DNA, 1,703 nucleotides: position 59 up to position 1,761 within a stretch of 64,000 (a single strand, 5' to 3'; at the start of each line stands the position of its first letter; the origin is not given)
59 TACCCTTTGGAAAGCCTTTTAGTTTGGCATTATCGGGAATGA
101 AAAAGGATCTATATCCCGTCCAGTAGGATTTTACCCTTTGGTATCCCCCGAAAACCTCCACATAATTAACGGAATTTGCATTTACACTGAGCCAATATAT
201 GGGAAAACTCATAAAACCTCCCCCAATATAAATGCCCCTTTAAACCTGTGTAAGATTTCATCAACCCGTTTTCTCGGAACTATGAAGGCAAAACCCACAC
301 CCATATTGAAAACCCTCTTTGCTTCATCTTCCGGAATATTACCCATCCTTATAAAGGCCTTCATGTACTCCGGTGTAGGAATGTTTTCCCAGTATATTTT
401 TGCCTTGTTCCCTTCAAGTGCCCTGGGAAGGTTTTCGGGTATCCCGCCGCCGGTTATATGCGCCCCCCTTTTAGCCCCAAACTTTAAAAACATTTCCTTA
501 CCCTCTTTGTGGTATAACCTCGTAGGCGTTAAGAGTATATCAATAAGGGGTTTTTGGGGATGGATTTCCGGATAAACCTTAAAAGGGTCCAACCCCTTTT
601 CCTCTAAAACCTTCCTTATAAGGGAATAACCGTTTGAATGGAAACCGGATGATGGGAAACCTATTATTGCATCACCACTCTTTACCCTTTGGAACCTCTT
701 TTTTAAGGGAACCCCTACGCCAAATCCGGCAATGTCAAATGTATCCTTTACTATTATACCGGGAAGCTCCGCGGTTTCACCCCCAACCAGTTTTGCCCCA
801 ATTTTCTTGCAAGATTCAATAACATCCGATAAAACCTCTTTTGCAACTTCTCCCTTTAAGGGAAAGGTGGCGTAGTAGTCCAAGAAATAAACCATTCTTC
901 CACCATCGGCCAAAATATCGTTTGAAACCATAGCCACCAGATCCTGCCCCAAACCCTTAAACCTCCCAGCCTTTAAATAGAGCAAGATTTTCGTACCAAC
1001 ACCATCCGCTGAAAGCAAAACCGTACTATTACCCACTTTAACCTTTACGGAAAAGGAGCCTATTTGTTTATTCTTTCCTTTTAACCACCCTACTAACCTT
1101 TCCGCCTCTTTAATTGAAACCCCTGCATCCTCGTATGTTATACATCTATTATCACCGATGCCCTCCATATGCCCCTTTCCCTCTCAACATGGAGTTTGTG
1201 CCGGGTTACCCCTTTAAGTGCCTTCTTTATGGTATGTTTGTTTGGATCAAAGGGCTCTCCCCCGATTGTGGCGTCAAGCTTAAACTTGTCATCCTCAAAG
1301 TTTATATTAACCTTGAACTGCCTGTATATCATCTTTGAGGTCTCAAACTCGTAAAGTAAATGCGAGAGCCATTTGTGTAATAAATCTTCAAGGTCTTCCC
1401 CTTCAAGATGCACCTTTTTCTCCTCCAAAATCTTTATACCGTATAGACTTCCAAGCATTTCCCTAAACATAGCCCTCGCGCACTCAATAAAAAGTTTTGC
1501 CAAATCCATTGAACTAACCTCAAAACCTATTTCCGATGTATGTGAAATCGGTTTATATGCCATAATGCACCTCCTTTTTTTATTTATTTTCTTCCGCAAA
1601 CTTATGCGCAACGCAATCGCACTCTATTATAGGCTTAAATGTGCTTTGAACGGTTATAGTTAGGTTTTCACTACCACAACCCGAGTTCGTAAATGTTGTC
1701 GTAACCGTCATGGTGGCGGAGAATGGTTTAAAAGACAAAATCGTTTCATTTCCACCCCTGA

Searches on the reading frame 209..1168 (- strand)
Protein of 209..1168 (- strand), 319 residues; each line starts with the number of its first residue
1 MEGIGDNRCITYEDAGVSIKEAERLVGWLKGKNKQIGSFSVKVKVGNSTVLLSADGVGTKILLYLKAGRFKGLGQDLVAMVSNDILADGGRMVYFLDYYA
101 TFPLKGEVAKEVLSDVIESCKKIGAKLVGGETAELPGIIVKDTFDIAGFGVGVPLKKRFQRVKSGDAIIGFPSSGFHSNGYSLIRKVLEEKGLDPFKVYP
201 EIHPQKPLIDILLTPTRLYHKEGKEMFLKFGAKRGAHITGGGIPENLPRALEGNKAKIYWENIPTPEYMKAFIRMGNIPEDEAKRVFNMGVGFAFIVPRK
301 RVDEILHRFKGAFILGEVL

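Call 92: search_protein_families(library=pfam, proteins=[window:209-1168:-], max_evalue=0.001)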
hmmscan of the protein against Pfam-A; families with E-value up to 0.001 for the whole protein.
window:209-1168:- (319 aa): 2 families
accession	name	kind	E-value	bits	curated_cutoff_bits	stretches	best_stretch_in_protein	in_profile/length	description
PF02769.27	AIRS_C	-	8.9e-22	78.4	23.1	1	163-318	1-145/156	AIR synthase related protein, C-terminal domain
PF00586.29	AIRS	-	1e-15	58.6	24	1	46-153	11-111/112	AIR synthase related protein, N-terminal domain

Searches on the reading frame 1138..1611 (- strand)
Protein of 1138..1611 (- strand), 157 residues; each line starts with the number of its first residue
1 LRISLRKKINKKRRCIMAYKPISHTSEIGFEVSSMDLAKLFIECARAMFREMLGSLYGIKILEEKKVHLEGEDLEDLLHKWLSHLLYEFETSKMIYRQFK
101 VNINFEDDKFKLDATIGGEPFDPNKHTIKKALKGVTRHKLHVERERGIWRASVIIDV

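Call 92: search_protein_families(library=pfam, proteins=[window:1138-1611:-], max_evalue=0.001)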
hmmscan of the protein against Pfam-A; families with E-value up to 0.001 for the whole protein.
window:1138-1611:- (157 aa): 1 family
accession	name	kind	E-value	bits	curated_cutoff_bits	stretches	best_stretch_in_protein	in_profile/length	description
PF01951.21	Archease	-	3.5e-35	121.7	25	1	19-157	1-136/136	Archease protein family (MTH1598/TM1083)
